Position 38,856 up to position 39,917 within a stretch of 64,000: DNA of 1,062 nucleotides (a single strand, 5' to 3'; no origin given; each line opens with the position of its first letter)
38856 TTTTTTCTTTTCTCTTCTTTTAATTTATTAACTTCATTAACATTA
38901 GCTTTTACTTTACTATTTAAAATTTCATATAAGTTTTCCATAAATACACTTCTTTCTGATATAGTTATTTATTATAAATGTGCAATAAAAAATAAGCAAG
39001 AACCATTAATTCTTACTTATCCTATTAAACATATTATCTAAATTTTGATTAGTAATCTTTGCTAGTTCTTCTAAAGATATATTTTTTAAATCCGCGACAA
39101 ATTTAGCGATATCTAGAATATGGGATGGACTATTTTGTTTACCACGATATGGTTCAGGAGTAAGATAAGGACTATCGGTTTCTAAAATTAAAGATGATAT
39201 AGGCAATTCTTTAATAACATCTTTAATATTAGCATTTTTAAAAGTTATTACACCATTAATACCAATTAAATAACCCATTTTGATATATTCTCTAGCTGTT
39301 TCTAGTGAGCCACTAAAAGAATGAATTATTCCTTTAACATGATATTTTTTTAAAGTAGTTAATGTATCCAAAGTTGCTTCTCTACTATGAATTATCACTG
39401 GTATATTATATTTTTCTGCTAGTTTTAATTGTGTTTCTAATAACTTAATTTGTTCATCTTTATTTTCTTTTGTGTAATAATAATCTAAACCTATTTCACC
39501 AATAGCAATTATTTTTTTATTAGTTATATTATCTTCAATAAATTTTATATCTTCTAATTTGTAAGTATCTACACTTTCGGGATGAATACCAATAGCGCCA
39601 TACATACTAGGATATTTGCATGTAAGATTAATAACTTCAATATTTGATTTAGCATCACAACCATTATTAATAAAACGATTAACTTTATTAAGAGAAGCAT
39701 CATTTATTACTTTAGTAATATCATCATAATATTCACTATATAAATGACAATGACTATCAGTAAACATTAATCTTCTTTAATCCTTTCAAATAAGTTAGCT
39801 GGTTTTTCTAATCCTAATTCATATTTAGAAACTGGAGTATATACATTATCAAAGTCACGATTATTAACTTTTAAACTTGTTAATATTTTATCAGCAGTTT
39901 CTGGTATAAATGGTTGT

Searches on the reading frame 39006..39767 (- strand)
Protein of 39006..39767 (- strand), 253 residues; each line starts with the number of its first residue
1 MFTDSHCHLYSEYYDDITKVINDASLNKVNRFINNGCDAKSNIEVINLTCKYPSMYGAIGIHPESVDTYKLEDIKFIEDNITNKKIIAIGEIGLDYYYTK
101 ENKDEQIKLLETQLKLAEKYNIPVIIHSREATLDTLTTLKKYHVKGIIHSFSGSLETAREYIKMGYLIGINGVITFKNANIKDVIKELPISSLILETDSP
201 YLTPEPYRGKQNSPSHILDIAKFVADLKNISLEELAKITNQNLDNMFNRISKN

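Call 66: search_protein_families(library=pfam, max_evalue=1e-8, proteins=[window:39006-39767:-])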
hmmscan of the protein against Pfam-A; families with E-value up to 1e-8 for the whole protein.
window:39006-39767:- (253 aa): 1 family
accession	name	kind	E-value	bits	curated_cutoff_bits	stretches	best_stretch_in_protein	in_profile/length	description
PF01026.27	TatD_DNase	-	2.9e-77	259.9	27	1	3-248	1-253/253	TatD related DNase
